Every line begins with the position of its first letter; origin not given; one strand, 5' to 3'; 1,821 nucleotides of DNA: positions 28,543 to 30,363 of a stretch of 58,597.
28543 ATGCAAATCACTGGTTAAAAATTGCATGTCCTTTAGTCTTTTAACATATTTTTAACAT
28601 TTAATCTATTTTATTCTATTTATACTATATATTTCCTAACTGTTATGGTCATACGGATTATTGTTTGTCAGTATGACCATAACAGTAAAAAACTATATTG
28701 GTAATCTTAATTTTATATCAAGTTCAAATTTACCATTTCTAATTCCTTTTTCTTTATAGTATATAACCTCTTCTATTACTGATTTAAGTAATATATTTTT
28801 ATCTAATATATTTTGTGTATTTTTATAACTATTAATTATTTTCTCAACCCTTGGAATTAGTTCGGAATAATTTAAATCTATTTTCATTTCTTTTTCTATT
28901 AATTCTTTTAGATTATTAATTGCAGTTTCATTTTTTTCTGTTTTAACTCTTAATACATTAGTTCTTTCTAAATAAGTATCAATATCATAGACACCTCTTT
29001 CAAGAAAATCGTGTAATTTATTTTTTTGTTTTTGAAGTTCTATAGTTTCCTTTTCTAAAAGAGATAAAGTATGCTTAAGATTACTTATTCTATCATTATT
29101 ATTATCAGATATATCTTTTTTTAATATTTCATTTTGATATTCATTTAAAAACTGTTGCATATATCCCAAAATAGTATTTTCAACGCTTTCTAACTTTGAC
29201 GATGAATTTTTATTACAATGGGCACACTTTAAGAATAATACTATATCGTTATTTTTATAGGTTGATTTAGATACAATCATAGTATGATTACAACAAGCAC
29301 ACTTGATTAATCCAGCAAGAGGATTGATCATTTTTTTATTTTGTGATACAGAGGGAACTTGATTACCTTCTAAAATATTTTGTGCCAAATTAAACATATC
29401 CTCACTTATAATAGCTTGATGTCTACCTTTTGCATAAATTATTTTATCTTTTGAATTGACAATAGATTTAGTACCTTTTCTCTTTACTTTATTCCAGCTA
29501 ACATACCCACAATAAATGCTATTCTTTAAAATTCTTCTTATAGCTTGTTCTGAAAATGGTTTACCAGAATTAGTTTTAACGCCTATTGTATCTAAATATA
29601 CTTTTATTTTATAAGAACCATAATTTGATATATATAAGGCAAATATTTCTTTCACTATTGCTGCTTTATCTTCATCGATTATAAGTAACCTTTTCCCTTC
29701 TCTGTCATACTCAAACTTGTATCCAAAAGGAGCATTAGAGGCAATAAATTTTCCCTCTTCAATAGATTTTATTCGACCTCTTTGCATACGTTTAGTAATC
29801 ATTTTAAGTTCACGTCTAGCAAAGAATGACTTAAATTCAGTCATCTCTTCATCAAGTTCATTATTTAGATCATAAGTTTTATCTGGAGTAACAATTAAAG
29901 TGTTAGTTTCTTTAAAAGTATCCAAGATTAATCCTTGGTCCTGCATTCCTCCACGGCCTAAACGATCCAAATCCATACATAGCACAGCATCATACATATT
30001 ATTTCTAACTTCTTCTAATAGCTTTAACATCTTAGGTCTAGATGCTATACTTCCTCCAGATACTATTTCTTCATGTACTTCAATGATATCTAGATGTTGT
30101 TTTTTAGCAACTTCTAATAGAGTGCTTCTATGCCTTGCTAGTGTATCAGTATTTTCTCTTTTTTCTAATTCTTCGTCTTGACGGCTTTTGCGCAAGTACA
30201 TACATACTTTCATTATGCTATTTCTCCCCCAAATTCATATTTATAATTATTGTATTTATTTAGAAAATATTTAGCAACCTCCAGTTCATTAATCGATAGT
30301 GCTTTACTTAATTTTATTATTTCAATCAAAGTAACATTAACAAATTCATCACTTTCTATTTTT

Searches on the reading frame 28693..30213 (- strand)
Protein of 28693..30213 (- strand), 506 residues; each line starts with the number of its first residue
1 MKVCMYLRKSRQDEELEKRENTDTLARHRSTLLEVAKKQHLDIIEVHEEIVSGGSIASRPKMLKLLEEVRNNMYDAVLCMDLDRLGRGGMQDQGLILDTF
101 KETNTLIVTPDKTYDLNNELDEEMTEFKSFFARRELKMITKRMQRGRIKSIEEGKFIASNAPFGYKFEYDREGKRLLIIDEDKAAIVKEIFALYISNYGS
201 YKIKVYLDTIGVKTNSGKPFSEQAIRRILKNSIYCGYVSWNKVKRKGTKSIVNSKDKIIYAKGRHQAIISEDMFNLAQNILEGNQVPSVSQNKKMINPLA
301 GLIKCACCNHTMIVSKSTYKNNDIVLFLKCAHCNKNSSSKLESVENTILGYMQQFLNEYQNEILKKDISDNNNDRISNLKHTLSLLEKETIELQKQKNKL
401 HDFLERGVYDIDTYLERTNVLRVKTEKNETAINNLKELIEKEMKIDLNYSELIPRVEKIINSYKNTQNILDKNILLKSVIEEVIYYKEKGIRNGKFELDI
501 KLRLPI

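Call 28: search_protein_families(library=phrogs, proteins=[window:28693-30213:-], max_evalue=0.00001)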
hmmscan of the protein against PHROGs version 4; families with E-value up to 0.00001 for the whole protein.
window:28693-30213:- (506 aa): 2 families
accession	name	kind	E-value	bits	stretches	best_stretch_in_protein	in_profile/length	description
phrog_95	-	integration and excision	3e-102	344.3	1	1-504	88-575/651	integrase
phrog_125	-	DNA, RNA and nucleotide metabolism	6.7e-24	85.8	1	1-282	20-249/254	DNA invertase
